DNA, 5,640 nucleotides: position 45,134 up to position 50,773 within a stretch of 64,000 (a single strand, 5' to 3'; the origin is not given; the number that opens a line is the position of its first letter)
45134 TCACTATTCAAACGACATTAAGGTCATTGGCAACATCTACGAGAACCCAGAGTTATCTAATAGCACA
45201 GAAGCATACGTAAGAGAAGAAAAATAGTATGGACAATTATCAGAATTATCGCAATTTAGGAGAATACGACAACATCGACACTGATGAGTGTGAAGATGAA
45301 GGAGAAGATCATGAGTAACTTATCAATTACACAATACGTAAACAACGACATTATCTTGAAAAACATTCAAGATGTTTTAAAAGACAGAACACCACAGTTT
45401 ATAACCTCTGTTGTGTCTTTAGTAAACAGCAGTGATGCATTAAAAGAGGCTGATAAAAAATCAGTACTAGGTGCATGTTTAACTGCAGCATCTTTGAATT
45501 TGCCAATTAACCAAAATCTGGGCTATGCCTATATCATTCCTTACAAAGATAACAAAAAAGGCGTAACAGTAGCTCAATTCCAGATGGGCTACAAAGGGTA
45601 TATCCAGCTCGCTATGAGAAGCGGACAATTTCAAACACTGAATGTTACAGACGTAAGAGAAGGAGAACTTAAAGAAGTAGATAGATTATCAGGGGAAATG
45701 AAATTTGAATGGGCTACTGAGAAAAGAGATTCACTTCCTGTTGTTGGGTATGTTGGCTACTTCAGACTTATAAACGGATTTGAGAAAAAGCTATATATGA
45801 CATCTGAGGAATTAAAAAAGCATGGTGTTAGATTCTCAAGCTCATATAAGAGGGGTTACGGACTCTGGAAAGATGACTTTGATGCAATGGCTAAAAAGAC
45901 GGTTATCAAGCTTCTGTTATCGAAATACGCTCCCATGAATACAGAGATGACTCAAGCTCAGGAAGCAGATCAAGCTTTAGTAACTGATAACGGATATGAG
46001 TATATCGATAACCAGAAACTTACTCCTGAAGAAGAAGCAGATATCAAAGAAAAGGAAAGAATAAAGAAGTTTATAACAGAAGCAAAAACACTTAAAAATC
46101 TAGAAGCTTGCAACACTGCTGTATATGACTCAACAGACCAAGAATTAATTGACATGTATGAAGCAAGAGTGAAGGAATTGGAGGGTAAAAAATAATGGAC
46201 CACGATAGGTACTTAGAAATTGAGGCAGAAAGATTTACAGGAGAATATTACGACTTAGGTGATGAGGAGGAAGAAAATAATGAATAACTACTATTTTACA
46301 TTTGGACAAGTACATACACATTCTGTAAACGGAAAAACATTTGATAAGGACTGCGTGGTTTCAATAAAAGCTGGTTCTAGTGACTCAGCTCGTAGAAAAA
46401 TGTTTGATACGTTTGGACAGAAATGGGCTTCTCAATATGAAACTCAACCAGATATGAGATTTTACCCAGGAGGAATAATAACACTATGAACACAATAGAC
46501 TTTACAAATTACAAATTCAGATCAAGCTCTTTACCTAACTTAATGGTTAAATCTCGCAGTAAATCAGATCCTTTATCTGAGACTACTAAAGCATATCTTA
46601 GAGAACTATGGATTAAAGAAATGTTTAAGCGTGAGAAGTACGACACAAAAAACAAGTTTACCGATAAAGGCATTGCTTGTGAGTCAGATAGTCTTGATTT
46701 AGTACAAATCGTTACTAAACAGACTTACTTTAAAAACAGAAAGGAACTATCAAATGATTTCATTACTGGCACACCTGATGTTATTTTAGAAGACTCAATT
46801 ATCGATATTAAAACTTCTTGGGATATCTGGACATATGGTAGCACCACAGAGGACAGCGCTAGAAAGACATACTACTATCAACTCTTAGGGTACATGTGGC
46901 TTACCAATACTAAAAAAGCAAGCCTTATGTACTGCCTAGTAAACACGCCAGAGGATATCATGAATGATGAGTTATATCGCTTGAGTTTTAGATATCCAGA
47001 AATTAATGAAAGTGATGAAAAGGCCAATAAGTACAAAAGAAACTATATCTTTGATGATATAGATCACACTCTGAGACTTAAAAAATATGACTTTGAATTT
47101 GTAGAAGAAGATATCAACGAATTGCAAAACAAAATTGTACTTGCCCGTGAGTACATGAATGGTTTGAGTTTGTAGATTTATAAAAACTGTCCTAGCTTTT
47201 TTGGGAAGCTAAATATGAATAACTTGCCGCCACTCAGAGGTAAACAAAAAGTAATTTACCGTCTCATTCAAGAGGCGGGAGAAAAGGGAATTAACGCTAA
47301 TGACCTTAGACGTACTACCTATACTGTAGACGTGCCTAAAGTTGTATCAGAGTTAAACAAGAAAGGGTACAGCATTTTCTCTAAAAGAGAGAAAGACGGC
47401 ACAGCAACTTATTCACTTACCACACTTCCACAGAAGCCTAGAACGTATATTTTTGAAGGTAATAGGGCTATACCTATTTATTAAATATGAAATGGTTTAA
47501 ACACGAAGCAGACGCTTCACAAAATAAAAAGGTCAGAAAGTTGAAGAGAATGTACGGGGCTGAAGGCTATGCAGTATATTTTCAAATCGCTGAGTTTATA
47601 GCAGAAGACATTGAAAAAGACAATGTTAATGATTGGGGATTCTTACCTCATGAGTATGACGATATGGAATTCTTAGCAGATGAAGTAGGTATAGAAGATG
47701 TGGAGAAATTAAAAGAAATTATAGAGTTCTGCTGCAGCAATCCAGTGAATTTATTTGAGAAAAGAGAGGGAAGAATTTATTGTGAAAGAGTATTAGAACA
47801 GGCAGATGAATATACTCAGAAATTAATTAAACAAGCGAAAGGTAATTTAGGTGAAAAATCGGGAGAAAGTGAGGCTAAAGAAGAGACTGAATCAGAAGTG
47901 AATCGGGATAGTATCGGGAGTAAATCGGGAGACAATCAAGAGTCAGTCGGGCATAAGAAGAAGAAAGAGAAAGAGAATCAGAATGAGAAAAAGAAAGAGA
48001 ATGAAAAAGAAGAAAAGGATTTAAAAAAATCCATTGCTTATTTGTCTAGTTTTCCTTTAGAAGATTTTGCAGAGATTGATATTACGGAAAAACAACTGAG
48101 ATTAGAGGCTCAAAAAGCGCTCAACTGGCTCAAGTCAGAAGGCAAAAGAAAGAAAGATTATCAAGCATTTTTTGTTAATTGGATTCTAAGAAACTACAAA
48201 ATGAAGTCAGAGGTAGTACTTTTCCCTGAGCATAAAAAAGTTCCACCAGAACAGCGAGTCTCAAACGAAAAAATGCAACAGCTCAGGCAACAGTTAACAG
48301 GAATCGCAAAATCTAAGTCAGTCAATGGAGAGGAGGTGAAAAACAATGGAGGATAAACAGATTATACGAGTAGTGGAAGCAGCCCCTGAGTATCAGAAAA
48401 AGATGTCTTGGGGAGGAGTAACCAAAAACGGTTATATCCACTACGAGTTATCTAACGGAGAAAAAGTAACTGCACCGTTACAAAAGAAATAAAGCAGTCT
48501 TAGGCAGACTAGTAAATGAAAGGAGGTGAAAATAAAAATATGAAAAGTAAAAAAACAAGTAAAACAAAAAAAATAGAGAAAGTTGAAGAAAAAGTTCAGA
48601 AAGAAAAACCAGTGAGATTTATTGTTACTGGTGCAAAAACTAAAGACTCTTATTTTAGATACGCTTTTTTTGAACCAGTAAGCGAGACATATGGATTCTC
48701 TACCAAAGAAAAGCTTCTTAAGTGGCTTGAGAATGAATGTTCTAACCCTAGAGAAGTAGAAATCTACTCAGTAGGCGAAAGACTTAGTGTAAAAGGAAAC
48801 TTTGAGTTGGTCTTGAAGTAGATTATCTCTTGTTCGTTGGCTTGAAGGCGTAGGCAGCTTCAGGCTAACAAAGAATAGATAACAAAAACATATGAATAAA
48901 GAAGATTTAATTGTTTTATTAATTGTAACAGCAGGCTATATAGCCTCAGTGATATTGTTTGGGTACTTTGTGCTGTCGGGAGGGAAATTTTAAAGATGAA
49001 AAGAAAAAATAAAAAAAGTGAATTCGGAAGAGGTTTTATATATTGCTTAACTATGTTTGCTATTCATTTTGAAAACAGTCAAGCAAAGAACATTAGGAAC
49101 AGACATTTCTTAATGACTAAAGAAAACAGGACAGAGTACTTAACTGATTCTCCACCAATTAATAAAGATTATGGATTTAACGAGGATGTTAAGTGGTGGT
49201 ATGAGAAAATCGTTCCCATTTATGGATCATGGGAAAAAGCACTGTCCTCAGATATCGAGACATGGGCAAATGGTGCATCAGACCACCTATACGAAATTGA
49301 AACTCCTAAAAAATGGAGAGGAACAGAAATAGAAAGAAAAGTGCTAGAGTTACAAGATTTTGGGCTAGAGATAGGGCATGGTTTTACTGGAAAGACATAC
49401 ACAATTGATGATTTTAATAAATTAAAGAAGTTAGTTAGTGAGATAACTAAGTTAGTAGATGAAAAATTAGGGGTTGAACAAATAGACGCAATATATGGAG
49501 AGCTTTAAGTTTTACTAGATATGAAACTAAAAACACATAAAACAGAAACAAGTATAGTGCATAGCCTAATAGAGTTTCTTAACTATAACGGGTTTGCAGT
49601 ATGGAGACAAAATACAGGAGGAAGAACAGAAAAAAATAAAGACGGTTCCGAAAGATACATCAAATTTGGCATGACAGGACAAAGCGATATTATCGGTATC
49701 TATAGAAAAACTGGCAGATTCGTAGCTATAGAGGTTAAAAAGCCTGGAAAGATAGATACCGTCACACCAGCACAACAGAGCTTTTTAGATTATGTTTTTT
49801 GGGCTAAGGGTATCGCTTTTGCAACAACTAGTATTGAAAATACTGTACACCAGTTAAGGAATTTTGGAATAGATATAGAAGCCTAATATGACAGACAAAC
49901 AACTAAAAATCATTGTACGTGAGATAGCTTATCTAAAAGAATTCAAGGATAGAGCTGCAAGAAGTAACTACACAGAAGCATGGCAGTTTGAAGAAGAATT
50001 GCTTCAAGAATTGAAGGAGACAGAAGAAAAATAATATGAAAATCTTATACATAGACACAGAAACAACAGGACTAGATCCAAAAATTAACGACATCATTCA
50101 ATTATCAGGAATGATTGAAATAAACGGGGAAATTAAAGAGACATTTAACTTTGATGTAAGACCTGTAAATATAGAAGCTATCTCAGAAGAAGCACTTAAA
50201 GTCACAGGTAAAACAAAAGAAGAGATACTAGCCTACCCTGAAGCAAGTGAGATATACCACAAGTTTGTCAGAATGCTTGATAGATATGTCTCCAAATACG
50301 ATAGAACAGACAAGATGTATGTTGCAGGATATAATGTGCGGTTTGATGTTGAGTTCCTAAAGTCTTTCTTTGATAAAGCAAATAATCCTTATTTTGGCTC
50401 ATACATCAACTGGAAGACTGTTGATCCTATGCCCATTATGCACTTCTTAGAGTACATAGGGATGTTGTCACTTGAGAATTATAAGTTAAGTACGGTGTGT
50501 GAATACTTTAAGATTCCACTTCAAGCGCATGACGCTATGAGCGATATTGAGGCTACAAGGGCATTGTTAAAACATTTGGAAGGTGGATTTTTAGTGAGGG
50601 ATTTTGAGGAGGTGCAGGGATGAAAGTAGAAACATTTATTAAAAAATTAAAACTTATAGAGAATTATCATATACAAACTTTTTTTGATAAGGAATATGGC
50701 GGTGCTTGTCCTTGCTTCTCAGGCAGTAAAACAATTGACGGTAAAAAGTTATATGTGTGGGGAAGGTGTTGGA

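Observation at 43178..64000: Phage-derived region next to tRNA-Arg(TCT)/tRNA-His with recognisable replication/recombination genes but no recognisable integrase, terminase or capsid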

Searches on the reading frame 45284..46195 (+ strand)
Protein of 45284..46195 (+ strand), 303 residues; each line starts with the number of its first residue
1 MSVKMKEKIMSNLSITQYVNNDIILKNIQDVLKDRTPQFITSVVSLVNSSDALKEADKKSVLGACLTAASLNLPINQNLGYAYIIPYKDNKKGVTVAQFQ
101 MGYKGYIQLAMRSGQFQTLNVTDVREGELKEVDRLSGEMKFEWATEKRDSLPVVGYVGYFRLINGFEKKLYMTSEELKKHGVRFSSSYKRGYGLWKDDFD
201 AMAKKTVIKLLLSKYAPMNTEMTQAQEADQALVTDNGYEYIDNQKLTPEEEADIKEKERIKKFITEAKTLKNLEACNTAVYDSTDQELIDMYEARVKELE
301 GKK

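Call 12: search_protein_families(library=pfam, proteins=[window:45284-46195:+], max_evalue=0.01)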
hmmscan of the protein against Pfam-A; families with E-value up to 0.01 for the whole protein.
window:45284-46195:+ (303 aa): 1 family
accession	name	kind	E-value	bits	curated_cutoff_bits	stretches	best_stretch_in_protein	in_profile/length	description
PF03837.19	RecT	-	7.5e-46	156.6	24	1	38-231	2-187/198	RecT family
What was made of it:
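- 45284..46195 (+): RecT single-strand annealing protein. PF03837, E 7.5e-46 (call 12).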

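Call 15: find_encoding_contigs(protein=window:45284-46195:+, flank=10000, max_places=10)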
Protein window:45284-46195:+ (303 aa): no gene with exactly this product is on record in the collection.

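Call 106: find_related_loci(query=window:45284-46195:+, collection=metagenome_contigs, flank=10000)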
Query window:45284-46195:+ (303 aa) in metagenome_contigs; peptide patterns used: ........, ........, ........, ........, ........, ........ (x = any residue, [..] = any of these).
142 stretches matched a pattern; 17 encode a relative of the query (tblastn E <= 1e-3); 17 distinct loci.
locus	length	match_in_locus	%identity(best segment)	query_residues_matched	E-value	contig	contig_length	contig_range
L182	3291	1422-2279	44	5-297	4e-78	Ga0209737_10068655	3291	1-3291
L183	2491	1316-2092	46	5-267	9e-79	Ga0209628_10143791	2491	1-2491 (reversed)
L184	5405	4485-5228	44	28-267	1e-67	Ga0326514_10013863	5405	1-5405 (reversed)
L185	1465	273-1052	45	14-263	1e-70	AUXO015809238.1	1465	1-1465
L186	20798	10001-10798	44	6-260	1e-66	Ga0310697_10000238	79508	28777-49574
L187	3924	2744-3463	45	28-256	5e-67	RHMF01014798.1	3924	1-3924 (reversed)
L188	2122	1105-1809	47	19-243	4e-68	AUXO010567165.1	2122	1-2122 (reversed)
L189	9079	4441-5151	46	17-243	3e-66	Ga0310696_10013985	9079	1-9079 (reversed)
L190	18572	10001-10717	46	15-243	3e-66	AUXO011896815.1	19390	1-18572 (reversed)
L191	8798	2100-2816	46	15-243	6e-66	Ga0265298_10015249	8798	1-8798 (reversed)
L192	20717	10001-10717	46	15-243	9e-66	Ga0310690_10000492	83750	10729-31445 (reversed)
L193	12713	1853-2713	40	7-287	3e-62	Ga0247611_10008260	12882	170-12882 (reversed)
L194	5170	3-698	43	35-256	1e-60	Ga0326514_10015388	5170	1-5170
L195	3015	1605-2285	43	28-247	1e-59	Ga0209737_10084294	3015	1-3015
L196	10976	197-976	34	9-274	2e-43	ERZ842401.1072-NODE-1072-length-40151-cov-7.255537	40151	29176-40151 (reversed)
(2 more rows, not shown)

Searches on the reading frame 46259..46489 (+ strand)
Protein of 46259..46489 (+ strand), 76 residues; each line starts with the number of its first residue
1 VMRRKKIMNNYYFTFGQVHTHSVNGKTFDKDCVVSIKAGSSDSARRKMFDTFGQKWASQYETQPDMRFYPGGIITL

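Call 87: search_protein_families(library=phrogs, proteins=[window:46259-46489:+], max_evalue=0.01)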
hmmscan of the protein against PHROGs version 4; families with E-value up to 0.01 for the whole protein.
window:46259-46489:+ (76 aa): 2 families
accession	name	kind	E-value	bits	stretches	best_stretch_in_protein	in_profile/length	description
phrog_13997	-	unknown function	1.3e-11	45.7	1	8-62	1-53/75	-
phrog_29337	-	unknown function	0.0016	19.3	1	8-75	1-76/173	-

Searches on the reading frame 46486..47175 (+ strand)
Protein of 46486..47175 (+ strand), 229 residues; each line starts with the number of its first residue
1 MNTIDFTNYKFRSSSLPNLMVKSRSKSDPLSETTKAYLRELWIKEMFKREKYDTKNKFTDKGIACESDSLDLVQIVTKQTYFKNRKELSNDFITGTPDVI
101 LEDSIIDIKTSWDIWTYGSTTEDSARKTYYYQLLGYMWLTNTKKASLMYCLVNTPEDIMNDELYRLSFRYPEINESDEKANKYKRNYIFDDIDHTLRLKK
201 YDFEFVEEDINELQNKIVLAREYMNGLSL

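Call 12: search_protein_families(library=pfam, proteins=[window:46486-47175:+], max_evalue=0.01)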
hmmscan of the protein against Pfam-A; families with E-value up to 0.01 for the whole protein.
window:46486-47175:+ (229 aa): 0 families
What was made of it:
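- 46486..47175 (+): Recombination exonuclease, the partner of RecT. No Pfam hit (call 12).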

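Call 87: search_protein_families(library=phrogs, proteins=[window:46486-47175:+], max_evalue=0.01)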
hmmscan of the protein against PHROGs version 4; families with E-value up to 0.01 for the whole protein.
window:46486-47175:+ (229 aa): 4 families
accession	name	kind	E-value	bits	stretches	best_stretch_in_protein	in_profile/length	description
phrog_5715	-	DNA, RNA and nucleotide metabolism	9.2e-44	150.5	1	9-226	2-207/213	exonuclease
phrog_149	-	DNA, RNA and nucleotide metabolism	5.3e-08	32.7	1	12-182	613-781/1242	exonuclease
phrog_434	-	DNA, RNA and nucleotide metabolism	1.7e-06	28.5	1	40-204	87-253/372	RecE-like recombination exonuclease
phrog_1706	-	DNA, RNA and nucleotide metabolism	6e-06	26.9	1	93-156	122-190/293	CRISPR/Cas system associated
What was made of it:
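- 46486..47175 (+): PHROG 5715 'exonuclease', 9e-44; PHROG 434 RecE-like, 1.7e-6 (call 87).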

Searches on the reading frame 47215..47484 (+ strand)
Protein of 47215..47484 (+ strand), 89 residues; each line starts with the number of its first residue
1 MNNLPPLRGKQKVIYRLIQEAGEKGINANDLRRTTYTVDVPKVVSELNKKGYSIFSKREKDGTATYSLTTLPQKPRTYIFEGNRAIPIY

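Call 12: search_protein_families(library=pfam, proteins=[window:47215-47484:+], max_evalue=0.01)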
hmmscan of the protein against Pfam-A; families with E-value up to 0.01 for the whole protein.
window:47215-47484:+ (89 aa): 0 families

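Call 87: search_protein_families(library=phrogs, proteins=[window:47215-47484:+], max_evalue=0.01)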
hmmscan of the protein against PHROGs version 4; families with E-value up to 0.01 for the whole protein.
window:47215-47484:+ (89 aa): 2 families
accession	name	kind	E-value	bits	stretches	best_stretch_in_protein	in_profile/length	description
phrog_21071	-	unknown function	0.00015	22.9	1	2-74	4-74/121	-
phrog_4973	-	unknown function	0.00085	20.2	1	10-74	69-136/149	-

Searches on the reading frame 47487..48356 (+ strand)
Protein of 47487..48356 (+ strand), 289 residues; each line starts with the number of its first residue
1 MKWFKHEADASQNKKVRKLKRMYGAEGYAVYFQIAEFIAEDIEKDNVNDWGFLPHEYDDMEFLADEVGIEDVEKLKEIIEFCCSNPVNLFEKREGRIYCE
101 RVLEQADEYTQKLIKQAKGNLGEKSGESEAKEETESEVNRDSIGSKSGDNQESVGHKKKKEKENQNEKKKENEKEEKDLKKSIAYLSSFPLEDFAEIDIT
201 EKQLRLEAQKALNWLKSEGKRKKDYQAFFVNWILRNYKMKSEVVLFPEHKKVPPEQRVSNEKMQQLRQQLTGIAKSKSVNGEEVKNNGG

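Call 12: search_protein_families(library=pfam, proteins=[window:47487-48356:+], max_evalue=0.01)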
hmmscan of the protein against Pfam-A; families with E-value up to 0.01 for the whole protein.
window:47487-48356:+ (289 aa): 1 family
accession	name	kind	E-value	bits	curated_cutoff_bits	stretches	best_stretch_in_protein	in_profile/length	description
PF14297.12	Lin1244_N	-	5e-08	34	25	1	3-93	1-82/95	Lin1244/Lin1753-like, N-terminal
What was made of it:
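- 47487..48356 (+): Replication initiation/organiser protein with a Lin1244_N (DUF4373) domain. PF14297, 34 bits (call 12).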

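Call 87: search_protein_families(library=phrogs, proteins=[window:47487-48356:+], max_evalue=0.01)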
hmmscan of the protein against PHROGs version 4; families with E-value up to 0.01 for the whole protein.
window:47487-48356:+ (289 aa): 4 families
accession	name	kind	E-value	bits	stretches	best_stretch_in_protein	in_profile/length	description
phrog_20981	-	unknown function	1.8e-11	45.2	1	1-187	1-185/293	-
phrog_24189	-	unknown function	5e-10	40.7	1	1-128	16-140/151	-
phrog_2562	-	DNA, RNA and nucleotide metabolism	6.3e-10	40.2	1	3-244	11-263/290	replication initiation protein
phrog_9327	-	DNA, RNA and nucleotide metabolism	0.007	17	1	89-220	74-202/276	primosomal protein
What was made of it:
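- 47487..48356 (+): PHROG 2562 'replication initiation protein', 6e-10 (call 87).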

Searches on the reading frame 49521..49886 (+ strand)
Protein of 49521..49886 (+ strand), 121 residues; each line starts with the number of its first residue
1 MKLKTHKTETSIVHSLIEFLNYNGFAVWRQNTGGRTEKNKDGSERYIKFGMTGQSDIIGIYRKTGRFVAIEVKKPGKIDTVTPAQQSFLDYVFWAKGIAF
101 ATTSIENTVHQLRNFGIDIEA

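Call 12: search_protein_families(library=pfam, proteins=[window:49521-49886:+], max_evalue=0.01)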
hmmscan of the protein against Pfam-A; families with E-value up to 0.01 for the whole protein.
window:49521-49886:+ (121 aa): 1 family
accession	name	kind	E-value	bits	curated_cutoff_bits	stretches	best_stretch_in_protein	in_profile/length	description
PF08774.17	VRR_NUC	-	4.3e-05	24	23.8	1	51-92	61-102/116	VRR-NUC domain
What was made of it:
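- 49521..49886 (+): VRR-NUC nuclease (borderline score). PF08774, 24.0 bits against a cut-off of 23.8 (call 12).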

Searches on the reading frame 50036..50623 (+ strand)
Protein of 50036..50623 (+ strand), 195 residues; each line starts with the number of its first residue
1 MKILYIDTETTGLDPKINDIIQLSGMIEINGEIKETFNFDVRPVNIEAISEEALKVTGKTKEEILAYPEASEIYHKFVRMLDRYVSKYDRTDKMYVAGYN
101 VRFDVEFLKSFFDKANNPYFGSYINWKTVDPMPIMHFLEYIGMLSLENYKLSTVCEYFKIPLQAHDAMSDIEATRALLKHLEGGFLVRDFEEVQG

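Call 12: search_protein_families(library=pfam, proteins=[window:50036-50623:+], max_evalue=0.01)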
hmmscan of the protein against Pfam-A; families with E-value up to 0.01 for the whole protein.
window:50036-50623:+ (195 aa): 4 families
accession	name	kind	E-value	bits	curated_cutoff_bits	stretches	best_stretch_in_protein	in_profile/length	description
PF00929.31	RNase_T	-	3e-20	73.9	24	1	5-177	2-163/164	Exonuclease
PF13482.12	RNase_H_2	-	2.7e-07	31.1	22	1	4-162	1-117/165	RNase_H superfamily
PF16473.11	Rv2179c-like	-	1.2e-05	25.5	27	1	4-133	3-139/177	3'-5' exoribonuclease Rv2179c-like domain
PF03104.25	DNA_pol_B_exo1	-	8.5e-05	22.5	23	1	2-121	65-188/242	DNA polymerase family B, exonuclease domain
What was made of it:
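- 50036..50623 (+): DnaQ/RNase T-like 3'-5' exonuclease. PF00929, E 3e-20 (call 12).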
